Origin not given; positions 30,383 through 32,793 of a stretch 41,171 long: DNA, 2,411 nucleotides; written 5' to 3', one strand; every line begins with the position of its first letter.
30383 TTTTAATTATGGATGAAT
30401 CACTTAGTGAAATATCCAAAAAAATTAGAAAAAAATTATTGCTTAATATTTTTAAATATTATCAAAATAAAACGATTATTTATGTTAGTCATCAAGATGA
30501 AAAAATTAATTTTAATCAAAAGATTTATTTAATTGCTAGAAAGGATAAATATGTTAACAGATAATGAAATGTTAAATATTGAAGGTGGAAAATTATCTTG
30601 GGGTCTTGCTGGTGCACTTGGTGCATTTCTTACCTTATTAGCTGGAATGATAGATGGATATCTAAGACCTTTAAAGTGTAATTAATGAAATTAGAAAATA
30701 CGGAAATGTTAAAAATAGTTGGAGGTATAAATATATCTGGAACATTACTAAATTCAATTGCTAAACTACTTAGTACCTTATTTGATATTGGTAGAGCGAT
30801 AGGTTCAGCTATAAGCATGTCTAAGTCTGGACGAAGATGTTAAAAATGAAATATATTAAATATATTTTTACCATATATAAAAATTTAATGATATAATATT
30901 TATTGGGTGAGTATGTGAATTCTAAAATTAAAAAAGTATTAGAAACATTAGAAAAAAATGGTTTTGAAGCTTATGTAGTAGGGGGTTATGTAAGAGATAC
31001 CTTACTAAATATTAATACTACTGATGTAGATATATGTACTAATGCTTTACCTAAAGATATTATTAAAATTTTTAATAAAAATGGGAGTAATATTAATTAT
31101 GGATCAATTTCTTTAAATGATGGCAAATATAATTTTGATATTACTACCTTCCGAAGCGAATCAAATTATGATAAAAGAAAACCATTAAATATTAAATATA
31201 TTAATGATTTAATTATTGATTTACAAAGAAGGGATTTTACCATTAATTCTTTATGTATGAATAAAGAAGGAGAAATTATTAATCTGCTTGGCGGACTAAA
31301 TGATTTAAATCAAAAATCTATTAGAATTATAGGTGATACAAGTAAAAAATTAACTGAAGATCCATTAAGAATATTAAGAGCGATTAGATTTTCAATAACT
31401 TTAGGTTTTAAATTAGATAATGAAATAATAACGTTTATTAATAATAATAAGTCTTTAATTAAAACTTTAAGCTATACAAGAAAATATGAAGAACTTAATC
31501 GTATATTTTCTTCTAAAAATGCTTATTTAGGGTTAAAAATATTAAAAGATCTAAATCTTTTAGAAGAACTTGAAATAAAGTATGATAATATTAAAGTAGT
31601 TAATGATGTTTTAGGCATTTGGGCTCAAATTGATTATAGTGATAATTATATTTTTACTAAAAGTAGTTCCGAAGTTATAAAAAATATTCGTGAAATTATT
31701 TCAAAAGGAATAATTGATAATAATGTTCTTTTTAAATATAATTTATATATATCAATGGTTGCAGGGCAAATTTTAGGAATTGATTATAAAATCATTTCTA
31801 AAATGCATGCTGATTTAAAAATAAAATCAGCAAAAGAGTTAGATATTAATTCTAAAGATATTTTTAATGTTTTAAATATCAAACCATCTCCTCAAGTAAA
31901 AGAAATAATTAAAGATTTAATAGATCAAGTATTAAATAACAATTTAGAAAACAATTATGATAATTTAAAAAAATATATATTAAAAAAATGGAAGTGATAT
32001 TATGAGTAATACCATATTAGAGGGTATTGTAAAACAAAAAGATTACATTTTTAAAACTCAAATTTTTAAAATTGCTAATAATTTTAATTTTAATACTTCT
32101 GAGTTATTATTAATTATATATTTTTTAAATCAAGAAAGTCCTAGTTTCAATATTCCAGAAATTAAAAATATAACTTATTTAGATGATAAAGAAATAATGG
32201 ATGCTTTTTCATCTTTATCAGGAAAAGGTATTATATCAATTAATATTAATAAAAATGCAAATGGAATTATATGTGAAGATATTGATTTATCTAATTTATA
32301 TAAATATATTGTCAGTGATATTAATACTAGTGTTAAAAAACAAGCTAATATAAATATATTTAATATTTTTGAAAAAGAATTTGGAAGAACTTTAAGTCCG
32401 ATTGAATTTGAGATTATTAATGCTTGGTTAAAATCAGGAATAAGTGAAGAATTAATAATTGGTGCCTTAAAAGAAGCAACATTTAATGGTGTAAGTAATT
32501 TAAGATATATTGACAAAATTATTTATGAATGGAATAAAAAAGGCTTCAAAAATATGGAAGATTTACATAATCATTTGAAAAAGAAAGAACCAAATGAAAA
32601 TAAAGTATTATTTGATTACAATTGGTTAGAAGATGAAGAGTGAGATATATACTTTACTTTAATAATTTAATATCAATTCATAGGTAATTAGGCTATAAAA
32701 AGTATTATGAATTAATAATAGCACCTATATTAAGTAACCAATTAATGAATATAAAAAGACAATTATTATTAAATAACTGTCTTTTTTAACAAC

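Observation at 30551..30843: Two unannotated double-glycine-leader peptide genes hidden under a spurious antisense ORF, right behind a C39-ABC exporter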

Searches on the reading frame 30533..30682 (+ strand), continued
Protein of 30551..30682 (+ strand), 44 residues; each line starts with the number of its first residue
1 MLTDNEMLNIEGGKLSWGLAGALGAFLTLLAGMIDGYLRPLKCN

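Call 72: search_protein_families(library=ncbifam, alignment_id=A3, max_evalue=0.01)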
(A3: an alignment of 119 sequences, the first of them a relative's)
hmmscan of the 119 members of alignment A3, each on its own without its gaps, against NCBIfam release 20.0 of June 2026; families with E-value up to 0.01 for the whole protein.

A. member 1, P0004 (52 aa): 0 families

B. families by the number of members that match (of 119 scanned): 13 families
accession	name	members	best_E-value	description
TIGR03949.1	bact_IIb_cerein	19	1.7e-05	class IIb bacteriocin, lactobin A/cerein 7B family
NF038035.1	lactGalph_entA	8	0.0004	lactococcin G-alpha/enterocin 1071A family bacteriocin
NF038034.1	lactGbeta_entB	8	0.0021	lactococcin G-beta/enterocin 1071B family bacteriocin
TIGR01847.1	bacteriocin_sig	4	0.00037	bacteriocin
NF009381.0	PRK12740.1-5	3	0.0034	elongation factor G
NF002837.0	PRK03059.1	1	0.0013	[protein-PII] uridylyltransferase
NF058620.1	EFG2_Bacteroid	1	0.0018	elongation factor G2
NF033383.2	induct_EntF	1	0.003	EntF family bacteriocin induction factor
NF047798.1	leader_Chryseo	1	0.0032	bacteriocin-like protein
NF033772.1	pheromone_VP1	1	0.0042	peptide pheromone VP1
NF001366.0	PRK00275.1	1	0.0051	[protein-PII] uridylyltransferase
NF046113.1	BLP_Lacticasei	1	0.0053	bacteriocin-like peptide, LSEI_2386 family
NF004983.0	PRK06366.1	1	0.01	acetyl-CoA C-acetyltransferase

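Call 74: search_protein_families(library=ncbifam, proteins=[L029:1218-1661:+, L031:1640-2080:+, L033:391-843:+, L038:3390-3845:+, L049:3426-3848:+, L051:3443-3856:+, L056:489-908:+, L058:3436-3873:+, L061:1100-1534:+, L065:3418-3852:+], max_evalue=0.1)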
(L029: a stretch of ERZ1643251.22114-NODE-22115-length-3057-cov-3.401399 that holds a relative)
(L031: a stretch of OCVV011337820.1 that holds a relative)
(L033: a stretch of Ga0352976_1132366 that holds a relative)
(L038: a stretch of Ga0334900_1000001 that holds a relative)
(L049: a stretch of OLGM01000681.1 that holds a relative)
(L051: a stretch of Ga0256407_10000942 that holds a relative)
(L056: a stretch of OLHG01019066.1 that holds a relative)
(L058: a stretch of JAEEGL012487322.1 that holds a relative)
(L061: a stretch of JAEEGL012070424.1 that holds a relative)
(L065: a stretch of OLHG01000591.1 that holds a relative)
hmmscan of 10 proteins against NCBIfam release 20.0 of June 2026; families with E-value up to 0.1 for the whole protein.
L029:1218-1661:+ (148 aa): 0 families

L031:1640-2080:+ (147 aa): 1 family
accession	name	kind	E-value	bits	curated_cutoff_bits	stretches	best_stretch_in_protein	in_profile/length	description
NF003167.0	PRK04151.1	equivalog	0.062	12.8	150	1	64-115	51-102/199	IMP cyclohydrolase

L033:391-843:+ (151 aa): 1 family
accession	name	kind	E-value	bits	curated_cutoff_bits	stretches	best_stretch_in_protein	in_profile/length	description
NF045999.1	MAG1140_fam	equivalog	0.00038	20.6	35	1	19-146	4-126/126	MAG1140 family protein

L038:3390-3845:+ (152 aa): 1 family
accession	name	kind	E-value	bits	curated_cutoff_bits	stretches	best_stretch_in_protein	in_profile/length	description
NF005074.0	PRK06498.1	equivalog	0.00019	20.1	446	1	67-150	288-371/531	isocitrate lyase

L049:3426-3848:+ (141 aa): 0 families

L051:3443-3856:+ (138 aa): 0 families

L056:489-908:+ (140 aa): 0 families

L058:3436-3873:+ (146 aa): 1 family
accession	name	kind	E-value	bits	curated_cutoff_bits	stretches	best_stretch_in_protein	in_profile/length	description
NF040945.1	CCC_membrane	equivalog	0.014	15.7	65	1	9-47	45-85/99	CCC motif membrane protein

L061:1100-1534:+ (145 aa): 1 family
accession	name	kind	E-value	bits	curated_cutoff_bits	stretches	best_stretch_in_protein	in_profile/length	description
NF038087.1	arch_ser_synth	exception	0.0014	18.3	240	0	46-93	26-73/216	archaetidylserine synthase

L065:3418-3852:+ (145 aa): 0 families

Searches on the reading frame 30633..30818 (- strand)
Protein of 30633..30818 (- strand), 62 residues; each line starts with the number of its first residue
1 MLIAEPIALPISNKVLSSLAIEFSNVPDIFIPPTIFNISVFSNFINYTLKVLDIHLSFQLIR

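Call 74: search_protein_families(library=ncbifam, proteins=[L029:1218-1661:+, L031:1640-2080:+, L033:391-843:+, L038:3390-3845:+, L049:3426-3848:+, L051:3443-3856:+, L056:489-908:+, L058:3436-3873:+, L061:1100-1534:+, L065:3418-3852:+], max_evalue=0.1)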
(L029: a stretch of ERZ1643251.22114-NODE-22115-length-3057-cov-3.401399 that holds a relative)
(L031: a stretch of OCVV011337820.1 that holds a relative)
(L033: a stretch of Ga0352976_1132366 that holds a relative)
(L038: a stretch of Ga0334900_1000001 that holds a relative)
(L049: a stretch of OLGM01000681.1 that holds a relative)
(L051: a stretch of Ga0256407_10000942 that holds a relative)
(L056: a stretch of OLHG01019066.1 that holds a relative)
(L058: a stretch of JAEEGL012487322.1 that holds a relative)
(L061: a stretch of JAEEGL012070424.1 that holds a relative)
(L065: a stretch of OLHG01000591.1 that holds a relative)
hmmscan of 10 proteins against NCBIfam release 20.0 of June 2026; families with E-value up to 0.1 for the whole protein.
L029:1218-1661:+ (148 aa): 0 families

L031:1640-2080:+ (147 aa): 1 family
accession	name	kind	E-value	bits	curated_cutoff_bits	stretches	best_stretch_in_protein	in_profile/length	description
NF003167.0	PRK04151.1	equivalog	0.062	12.8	150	1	64-115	51-102/199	IMP cyclohydrolase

L033:391-843:+ (151 aa): 1 family
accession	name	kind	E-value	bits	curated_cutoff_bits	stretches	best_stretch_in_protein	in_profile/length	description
NF045999.1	MAG1140_fam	equivalog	0.00038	20.6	35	1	19-146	4-126/126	MAG1140 family protein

L038:3390-3845:+ (152 aa): 1 family
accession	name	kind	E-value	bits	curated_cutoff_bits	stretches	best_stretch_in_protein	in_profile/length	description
NF005074.0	PRK06498.1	equivalog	0.00019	20.1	446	1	67-150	288-371/531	isocitrate lyase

L049:3426-3848:+ (141 aa): 0 families

L051:3443-3856:+ (138 aa): 0 families

L056:489-908:+ (140 aa): 0 families

L058:3436-3873:+ (146 aa): 1 family
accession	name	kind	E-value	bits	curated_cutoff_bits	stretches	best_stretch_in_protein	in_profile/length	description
NF040945.1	CCC_membrane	equivalog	0.014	15.7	65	1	9-47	45-85/99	CCC motif membrane protein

L061:1100-1534:+ (145 aa): 1 family
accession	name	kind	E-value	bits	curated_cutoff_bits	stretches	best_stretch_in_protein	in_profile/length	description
NF038087.1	arch_ser_synth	exception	0.0014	18.3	240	0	46-93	26-73/216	archaetidylserine synthase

L065:3418-3852:+ (145 aa): 0 families

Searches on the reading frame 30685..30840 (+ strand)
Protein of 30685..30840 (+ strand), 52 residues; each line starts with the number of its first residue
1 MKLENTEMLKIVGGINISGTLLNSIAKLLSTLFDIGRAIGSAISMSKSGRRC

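Call 4: search_protein_families(library=pfam, proteins=[window:30685-30840:+], max_evalue=1)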
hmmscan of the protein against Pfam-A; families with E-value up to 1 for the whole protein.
seq(52 aa): 0 families

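Call 5: search_protein_families(library=ncbifam, proteins=[window:30685-30840:+], max_evalue=1)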
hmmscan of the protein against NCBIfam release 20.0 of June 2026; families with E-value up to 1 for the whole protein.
seq(52 aa): 1 family
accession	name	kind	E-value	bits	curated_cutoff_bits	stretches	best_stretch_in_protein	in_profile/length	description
NF038035.1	lactGalph_entA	subfamily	0.036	14.2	37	1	3-17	1-15/35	lactococcin G-alpha/enterocin 1071A family bacteriocin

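Call 8: find_homologous_proteins(query=window:30685-30840:+, max_evalue=10)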
Query seq(52 aa) (52 aa): 10 proteins with E <= 10 among 10 candidates.
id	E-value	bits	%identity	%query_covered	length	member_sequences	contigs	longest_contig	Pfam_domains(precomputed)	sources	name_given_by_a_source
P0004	1.0e-23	98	100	100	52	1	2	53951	-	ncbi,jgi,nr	ncbi:MAG: hypothetical protein PHD03_00410 [Bacilli bacterium]|nr:hypothetical protein [Bacilli bact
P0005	6.7e-23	96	96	100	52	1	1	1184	-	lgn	-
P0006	4.0e-21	90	90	100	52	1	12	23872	-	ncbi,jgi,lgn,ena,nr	ncbi:MAG: hypothetical protein PHH51_01380 [Bacilli bacterium]|nr:hypothetical protein [Bacilli bact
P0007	4.3e-21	90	92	100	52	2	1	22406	-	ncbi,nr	ncbi:MAG: hypothetical protein PHS24_01530 [Bacilli bacterium]|nr:hypothetical protein [Bacilli bact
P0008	3.4e-20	87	87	100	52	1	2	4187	-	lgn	-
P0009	4.2e-19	84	83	100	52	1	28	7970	-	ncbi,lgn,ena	-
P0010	3.4e-18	81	79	100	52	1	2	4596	-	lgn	-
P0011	8.6e-17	77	91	87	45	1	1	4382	-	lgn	-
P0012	2.0e-15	73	75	100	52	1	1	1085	-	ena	-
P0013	3.7e-10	56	60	100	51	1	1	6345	-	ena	-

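Call 12: find_encoding_contigs(protein=P0013, flank=6000, max_places=4)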
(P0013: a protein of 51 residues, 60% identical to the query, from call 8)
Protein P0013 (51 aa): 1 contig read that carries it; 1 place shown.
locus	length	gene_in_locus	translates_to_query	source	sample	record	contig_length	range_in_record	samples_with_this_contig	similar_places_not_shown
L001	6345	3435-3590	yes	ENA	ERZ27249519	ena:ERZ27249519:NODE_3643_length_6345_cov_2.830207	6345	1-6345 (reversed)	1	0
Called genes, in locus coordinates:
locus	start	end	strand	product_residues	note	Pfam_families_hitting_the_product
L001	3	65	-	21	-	?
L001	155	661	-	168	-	PF12685:SpoIIIAH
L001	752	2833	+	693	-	PF03412:Peptidase_C39, PF00664:ABC_membrane, PF00005:ABC_tran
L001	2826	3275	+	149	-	-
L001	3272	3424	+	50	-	-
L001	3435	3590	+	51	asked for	-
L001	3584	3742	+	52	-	-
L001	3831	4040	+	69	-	PF01165:Ribosomal_S21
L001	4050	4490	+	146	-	PF09424:YqeY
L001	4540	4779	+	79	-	PF07873:YabP (weak)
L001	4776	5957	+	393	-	PF06898:YqfD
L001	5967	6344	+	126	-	?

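Call 13: find_encoding_contigs(protein=P0006, flank=6000, max_places=4)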
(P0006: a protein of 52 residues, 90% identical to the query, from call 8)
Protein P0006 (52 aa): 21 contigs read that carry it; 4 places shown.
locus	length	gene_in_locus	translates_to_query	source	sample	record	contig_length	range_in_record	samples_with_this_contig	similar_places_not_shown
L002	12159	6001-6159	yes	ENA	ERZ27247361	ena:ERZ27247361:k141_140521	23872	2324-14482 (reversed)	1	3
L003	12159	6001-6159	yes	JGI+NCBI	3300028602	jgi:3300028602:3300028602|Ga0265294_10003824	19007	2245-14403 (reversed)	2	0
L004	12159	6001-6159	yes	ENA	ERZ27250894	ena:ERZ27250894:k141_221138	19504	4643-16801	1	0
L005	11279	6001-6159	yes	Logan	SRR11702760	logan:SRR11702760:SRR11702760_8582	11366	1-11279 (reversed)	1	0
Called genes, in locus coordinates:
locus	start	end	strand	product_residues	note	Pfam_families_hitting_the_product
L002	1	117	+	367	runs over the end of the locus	PF01869:BcrAD_BadFG (faint), PF00871:Acetate_kinase, PF00480:ROK (faint)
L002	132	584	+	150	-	-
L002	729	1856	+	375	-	PF01594:AI-2E_transport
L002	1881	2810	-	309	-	PF10646:Germane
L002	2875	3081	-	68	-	PF00196:GerE, PF04545:Sigma70_r4 (weak), PF08281:Sigma70_r4_2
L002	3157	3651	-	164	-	PF12685:SpoIIIAH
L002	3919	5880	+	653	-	PF03412:Peptidase_C39, PF00664:ABC_membrane, PF00005:ABC_tran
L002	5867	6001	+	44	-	-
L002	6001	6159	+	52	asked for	-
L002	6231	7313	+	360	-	PF01743:PolyA_pol, PF12627:PolyA_pol_RNAbd, PF13735:tRNA_NucTran2_2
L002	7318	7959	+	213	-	PF21984:DnaD_N, PF07261:DnaB_2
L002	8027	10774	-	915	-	PF00912:Transgly, PF00905:Transpeptidase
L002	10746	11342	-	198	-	PF03838:RecU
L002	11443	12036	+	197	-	PF01926:MMR_HSR1, PF02421:FeoB_N, PF03193:RsgA_GTPase (faint), PF09439:SRPRB (weak), PF00350:Dynamin_N (faint)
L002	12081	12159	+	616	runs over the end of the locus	PF07963:N_methyl, PF09479:Flg_new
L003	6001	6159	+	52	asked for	-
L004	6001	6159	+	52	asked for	-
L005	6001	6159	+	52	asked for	-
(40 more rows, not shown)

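Call 14: find_encoding_contigs(protein=P0009, flank=6000, max_places=4)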
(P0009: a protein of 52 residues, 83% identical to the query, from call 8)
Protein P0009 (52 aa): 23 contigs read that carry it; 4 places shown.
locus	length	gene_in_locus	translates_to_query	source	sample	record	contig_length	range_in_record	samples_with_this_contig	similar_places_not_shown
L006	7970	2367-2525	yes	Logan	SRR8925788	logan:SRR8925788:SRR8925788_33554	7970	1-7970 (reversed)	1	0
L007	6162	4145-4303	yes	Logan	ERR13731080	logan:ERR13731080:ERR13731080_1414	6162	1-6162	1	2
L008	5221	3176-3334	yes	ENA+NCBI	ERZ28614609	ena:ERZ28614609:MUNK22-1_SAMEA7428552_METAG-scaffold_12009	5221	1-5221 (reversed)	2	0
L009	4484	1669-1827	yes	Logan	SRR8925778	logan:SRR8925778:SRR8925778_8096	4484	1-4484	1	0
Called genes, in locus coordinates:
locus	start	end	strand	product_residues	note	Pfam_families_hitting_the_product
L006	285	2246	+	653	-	PF03412:Peptidase_C39, PF00664:ABC_membrane, PF00005:ABC_tran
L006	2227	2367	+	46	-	-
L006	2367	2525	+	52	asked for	-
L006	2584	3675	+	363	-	PF01743:PolyA_pol, PF12627:PolyA_pol_RNAbd, PF13735:tRNA_NucTran2_2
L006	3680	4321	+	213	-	PF21984:DnaD_N (weak), PF07261:DnaB_2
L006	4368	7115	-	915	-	PF00912:Transgly, PF00905:Transpeptidase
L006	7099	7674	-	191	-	PF03838:RecU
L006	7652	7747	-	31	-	-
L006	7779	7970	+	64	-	?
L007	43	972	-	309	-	PF10646:Germane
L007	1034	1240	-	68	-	PF00196:GerE, PF04545:Sigma70_r4 (weak), PF08281:Sigma70_r4_2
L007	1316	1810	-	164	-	PF12685:SpoIIIAH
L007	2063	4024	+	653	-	PF03412:Peptidase_C39, PF00664:ABC_membrane, PF00005:ABC_tran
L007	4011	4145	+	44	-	-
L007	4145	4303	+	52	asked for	-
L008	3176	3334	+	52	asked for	-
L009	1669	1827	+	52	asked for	-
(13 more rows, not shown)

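Call 74: search_protein_families(library=ncbifam, proteins=[L029:1218-1661:+, L031:1640-2080:+, L033:391-843:+, L038:3390-3845:+, L049:3426-3848:+, L051:3443-3856:+, L056:489-908:+, L058:3436-3873:+, L061:1100-1534:+, L065:3418-3852:+], max_evalue=0.1)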
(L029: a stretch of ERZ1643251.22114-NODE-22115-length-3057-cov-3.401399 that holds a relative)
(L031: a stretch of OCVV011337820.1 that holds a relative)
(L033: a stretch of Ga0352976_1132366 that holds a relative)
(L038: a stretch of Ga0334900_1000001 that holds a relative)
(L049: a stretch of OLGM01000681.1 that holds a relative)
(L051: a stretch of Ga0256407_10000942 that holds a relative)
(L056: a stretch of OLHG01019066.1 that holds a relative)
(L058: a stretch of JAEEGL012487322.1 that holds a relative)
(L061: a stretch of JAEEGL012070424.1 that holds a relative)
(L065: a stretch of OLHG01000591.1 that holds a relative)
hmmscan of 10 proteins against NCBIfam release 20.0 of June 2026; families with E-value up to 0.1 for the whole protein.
L029:1218-1661:+ (148 aa): 0 families

L031:1640-2080:+ (147 aa): 1 family
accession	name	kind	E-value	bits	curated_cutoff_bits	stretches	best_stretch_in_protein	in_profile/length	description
NF003167.0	PRK04151.1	equivalog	0.062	12.8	150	1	64-115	51-102/199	IMP cyclohydrolase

L033:391-843:+ (151 aa): 1 family
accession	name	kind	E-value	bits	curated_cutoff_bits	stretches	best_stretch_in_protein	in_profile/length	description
NF045999.1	MAG1140_fam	equivalog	0.00038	20.6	35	1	19-146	4-126/126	MAG1140 family protein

L038:3390-3845:+ (152 aa): 1 family
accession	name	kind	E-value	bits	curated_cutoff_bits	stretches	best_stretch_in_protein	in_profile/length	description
NF005074.0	PRK06498.1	equivalog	0.00019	20.1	446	1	67-150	288-371/531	isocitrate lyase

L049:3426-3848:+ (141 aa): 0 families

L051:3443-3856:+ (138 aa): 0 families

L056:489-908:+ (140 aa): 0 families

L058:3436-3873:+ (146 aa): 1 family
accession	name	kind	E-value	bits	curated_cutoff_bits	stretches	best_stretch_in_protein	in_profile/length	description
NF040945.1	CCC_membrane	equivalog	0.014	15.7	65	1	9-47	45-85/99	CCC motif membrane protein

L061:1100-1534:+ (145 aa): 1 family
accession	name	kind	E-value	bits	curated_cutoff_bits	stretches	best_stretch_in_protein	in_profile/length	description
NF038087.1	arch_ser_synth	exception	0.0014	18.3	240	0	46-93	26-73/216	archaetidylserine synthase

L065:3418-3852:+ (145 aa): 0 families

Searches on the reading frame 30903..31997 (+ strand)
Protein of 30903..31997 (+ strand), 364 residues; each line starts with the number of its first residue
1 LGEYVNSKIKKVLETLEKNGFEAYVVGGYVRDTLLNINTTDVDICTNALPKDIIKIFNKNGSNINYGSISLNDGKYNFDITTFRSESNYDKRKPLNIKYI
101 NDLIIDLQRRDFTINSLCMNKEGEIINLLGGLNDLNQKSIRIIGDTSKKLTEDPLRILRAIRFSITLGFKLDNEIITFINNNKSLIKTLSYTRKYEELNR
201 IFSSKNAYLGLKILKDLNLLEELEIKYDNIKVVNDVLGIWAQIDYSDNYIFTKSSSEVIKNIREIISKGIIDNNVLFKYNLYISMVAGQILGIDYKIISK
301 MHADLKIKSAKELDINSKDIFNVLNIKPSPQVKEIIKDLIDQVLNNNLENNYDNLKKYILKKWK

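Call 4: search_protein_families(library=pfam, proteins=[window:30903-31997:+], max_evalue=1)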
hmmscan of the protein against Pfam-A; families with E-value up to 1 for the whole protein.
window:30903-31997:+ (364 aa): 7 families
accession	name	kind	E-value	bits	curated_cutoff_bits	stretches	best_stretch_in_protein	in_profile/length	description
PF01743.26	PolyA_pol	-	7.2e-30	104.4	23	1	23-141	1-126/126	Poly A polymerase head domain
PF13735.12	tRNA_NucTran2_2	-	8.3e-10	39.3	27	1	290-356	80-146/149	tRNA nucleotidyltransferase domain 2 putative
PF12627.12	PolyA_pol_RNAbd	-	3.6e-09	36.7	22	1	168-223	1-56/64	Probable RNA and SrmB- binding site of polymerase A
PF01909.29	NTP_transf_2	-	0.018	15.8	21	1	8-45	3-37/93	Nucleotidyltransferase domain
PF24051.1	DUF7355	-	0.024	15.1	27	1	329-357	2-30/93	Domain of unknown function (DUF7355)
PF05542.16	DUF760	-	0.12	13.2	20.2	0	325-347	18-40/83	Protein of unknown function (DUF760)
PF02629.25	CoA_binding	-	0.17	13.1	22.3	0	289-342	33-86/97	CoA binding domain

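Call 5: search_protein_families(library=ncbifam, proteins=[window:30903-31997:+], max_evalue=1)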
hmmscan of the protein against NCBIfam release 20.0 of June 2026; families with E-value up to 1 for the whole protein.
window:30903-31997:+ (364 aa): 10 families
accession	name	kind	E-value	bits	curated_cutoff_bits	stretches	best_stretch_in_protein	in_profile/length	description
NF009814.0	PRK13299.1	equivalog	1.2e-76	258.4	290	1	8-361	8-392/396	CCA tRNA nucleotidyltransferase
TIGR01942.1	pcnB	subfamily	2.4e-43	148.5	305.65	1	6-226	15-240/425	polynucleotide adenylyltransferase PcnB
TIGR02692.1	tRNA_CCA_actino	equivalog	4.1e-39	134.5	438.8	1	9-223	16-239/466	CCA tRNA nucleotidyltransferase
NF008634.1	PRK11623.1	equivalog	7.2e-29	100.6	702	1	8-222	48-278/469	polynucleotide adenylyltransferase PcnB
NF008137.0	PRK10885.1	equivalog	1.3e-22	80.2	451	1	22-226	2-209/409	multifunctional CCA addition/repair protein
NF009813.0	PRK13298.1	equivalog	1.4e-18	67.1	606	1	22-234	2-221/417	tRNA CCA-pyrophosphorylase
NF041569.1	A-tRNAntase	equivalog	1.4e-18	66.6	1440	1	21-237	480-709/880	A-adding tRNA nucleotidyltransferase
NF009812.0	PRK13297.1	equivalog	1.8e-14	53.7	624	1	19-175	10-165/364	tRNA CCA-pyrophosphorylase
NF009811.0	PRK13296.1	equivalog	7e-14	51.4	469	1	22-256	2-231/360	CCA tRNA nucleotidyltransferase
NF041405.1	XopAJ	subfamily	0.095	11.9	300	1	260-354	215-297/324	XopAJ/AvrRxo1 family type III secretion system effector zeta toxin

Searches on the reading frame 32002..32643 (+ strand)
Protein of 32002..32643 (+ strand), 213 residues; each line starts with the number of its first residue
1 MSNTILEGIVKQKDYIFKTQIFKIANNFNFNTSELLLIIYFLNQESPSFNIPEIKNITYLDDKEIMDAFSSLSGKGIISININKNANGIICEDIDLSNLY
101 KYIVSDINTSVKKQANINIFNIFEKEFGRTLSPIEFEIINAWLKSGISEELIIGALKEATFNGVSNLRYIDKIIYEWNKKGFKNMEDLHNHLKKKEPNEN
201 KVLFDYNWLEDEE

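Call 4: search_protein_families(library=pfam, proteins=[window:32002-32643:+], max_evalue=1)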
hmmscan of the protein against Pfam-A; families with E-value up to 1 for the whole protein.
window:32002-32643:+ (213 aa): 3 families
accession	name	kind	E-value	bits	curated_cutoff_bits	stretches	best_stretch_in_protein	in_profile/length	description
PF07261.16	DnaB_2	-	6.2e-22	77.5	22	1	120-191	1-73/74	Replication initiation and membrane attachment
PF21984.2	DnaD_N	-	1e-07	32.5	27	1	21-113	5-100/101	DnaD N-terminal domain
PF19754.4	DUF6241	-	0.023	15.3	27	1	142-194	15-67/90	Family of unknown function (DUF6241)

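Call 5: search_protein_families(library=ncbifam, proteins=[window:32002-32643:+], max_evalue=1)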
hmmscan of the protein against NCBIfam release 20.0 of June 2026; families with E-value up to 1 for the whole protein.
window:32002-32643:+ (213 aa): 3 families
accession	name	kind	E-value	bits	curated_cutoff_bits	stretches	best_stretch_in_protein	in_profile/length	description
TIGR01446.1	DnaD_dom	domain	4e-17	62.2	24.95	1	119-188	1-71/73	DnaD domain protein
TIGR04548.1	DnaD_Mollicutes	hypoth_equivalog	1e-07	32.1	100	2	8-166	7-154/178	DnaD family protein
NF033563.0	transpos_IS30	equivalog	0.0056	16.4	80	1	131-198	38-101/267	IS30 family transposase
